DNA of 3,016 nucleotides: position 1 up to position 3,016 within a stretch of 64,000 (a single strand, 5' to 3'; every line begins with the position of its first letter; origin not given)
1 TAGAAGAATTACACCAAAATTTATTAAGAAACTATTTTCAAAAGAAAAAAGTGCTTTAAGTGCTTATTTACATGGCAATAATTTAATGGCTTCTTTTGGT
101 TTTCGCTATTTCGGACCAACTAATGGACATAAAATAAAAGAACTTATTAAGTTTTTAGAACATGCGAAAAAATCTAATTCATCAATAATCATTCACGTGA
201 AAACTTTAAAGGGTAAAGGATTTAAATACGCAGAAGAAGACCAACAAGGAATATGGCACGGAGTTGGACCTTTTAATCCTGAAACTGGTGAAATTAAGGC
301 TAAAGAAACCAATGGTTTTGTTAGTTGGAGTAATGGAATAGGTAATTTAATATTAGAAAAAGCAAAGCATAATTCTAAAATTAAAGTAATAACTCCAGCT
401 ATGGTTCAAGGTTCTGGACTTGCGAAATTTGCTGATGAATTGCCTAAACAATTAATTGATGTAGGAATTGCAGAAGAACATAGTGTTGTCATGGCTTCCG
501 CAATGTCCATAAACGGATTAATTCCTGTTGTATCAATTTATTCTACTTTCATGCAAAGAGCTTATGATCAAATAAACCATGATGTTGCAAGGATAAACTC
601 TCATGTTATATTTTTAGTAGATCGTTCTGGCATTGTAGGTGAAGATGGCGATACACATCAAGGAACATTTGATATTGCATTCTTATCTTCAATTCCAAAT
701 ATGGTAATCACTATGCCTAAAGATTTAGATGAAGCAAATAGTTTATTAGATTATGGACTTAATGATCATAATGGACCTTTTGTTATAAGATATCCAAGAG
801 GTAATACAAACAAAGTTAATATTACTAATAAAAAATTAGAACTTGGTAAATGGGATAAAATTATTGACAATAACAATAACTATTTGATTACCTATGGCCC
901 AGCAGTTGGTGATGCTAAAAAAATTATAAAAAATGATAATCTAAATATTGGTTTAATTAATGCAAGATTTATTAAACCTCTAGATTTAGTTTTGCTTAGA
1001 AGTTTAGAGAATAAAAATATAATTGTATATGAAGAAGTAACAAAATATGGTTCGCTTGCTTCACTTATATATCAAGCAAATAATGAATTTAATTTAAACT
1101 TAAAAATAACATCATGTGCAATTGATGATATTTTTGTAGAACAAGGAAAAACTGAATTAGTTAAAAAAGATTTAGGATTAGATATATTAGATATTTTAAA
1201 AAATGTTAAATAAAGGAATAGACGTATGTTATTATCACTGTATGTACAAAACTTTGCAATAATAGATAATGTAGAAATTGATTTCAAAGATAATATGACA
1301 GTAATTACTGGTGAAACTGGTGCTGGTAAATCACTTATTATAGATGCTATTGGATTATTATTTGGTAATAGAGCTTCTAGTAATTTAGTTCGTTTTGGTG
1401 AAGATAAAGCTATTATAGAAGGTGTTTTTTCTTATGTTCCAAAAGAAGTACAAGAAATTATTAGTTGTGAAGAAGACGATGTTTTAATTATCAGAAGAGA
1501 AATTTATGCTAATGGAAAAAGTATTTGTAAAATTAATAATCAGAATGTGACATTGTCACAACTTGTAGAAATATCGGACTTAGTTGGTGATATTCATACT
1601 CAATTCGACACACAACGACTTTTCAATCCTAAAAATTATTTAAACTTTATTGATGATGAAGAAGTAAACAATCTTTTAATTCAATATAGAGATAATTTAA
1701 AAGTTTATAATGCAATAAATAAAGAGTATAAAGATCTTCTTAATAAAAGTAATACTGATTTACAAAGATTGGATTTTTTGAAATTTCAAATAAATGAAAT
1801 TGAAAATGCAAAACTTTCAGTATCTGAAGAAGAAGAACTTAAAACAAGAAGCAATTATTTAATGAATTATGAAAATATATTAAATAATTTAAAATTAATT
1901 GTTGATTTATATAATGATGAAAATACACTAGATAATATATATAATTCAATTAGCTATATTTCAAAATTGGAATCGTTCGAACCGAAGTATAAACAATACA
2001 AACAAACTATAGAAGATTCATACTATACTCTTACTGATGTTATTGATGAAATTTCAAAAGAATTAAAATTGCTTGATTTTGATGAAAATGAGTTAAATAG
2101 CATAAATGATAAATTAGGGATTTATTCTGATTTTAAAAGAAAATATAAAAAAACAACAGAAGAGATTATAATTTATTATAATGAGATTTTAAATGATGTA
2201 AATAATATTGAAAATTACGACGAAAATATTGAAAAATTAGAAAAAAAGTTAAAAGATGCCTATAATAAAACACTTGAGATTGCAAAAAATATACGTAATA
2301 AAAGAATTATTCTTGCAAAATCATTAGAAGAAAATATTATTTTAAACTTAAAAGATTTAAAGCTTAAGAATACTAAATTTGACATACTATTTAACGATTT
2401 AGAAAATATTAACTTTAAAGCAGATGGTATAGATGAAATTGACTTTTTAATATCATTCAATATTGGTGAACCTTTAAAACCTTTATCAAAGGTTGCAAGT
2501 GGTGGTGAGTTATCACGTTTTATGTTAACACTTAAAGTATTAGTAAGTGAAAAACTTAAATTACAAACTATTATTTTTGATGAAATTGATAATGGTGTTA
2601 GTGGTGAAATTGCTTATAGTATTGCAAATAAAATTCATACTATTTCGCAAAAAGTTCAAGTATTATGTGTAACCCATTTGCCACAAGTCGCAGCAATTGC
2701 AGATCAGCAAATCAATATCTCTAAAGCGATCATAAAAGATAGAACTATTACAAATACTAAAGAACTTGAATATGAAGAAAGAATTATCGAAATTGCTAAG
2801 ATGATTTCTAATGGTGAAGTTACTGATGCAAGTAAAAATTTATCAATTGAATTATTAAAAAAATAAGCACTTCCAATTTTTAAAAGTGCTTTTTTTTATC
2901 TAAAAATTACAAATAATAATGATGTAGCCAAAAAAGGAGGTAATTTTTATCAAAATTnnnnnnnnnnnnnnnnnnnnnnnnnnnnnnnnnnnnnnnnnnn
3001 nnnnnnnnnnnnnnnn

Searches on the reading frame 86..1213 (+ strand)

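Call 34: search_protein_families(library=pfam, proteins=[window:86-1213:+], max_evalue=0.00001)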
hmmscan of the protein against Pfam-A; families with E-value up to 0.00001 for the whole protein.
window:86-1213:+ (375 aa): 3 families
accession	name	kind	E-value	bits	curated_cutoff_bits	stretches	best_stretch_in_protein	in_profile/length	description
PF02779.29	Transket_pyr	-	3.9e-37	128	27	1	79-242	3-173/174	Transketolase, pyrimidine binding domain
PF02780.25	Transketolase_C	-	8.6e-11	42.3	25.9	1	254-367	1-121/124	Transketolase, C-terminal domain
PF13292.11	DXP_synthase_N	-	1.4e-07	31.5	21.2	1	3-40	237-274/274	1-deoxy-D-xylulose-5-phosphate synthase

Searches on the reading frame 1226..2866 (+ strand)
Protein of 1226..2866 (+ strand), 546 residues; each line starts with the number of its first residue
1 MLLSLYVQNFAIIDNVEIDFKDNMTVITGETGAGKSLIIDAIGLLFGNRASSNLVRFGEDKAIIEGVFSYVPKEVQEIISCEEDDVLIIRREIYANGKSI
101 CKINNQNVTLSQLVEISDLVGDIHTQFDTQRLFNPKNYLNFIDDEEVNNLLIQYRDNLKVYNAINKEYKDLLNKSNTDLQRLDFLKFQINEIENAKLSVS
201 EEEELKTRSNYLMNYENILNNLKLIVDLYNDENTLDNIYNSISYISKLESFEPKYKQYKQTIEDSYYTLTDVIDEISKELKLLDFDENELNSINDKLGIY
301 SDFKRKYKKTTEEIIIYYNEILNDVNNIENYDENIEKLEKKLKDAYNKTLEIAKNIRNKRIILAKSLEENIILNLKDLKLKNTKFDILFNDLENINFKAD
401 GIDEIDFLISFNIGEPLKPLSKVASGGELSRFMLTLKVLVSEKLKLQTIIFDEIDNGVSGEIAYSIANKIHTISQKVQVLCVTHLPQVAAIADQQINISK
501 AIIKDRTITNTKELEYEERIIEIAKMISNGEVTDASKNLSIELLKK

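Call 58: find_encoding_contigs(protein=window:1226-2866:+, flank=10000, max_places=2)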
Protein window:1226-2866:+ (546 aa): 8 contigs read that carry it; 2 places shown.
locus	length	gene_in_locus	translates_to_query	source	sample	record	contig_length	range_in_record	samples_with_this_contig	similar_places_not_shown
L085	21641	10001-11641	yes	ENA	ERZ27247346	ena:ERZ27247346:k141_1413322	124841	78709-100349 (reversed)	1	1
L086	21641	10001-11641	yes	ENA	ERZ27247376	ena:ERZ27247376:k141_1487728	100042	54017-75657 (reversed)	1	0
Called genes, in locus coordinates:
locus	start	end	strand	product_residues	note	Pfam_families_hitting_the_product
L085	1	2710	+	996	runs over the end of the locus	PF13174:TPR_6 (faint), PF14559:TPR_19 (faint)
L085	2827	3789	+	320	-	-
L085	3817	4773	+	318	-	-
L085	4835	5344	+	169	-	PF12685:SpoIIIAH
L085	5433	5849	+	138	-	PF01029:NusB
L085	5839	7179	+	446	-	PF13742:tRNA_anti_2, PF01336:tRNA_anti-codon, PF02601:Exonuc_VII_L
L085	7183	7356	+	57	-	PF02609:Exonuc_VII_S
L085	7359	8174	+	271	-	PF00348:polyprenyl_synt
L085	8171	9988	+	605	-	PF13292:DXP_synthase_N, PF02779:Transket_pyr, PF02780:Transketolase_C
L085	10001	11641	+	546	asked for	PF02463:SMC_N, PF13175:AAA_15 (faint), PF13476:AAA_23, PF13555:AAA_29 (weak)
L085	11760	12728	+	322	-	PF13180:PDZ_2 (weak), PF05580:Peptidase_S55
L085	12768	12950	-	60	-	-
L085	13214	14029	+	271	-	PF00072:Response_reg, PF08769:Spo0A_C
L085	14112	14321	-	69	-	-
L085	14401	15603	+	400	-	PF00817:IMS, PF11798:IMS_HHH (weak), PF21999:IMS_HHH_1 (weak), PF11799:IMS_C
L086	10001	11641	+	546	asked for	PF02463:SMC_N, PF13175:AAA_15 (faint), PF13476:AAA_23, PF13555:AAA_29 (weak)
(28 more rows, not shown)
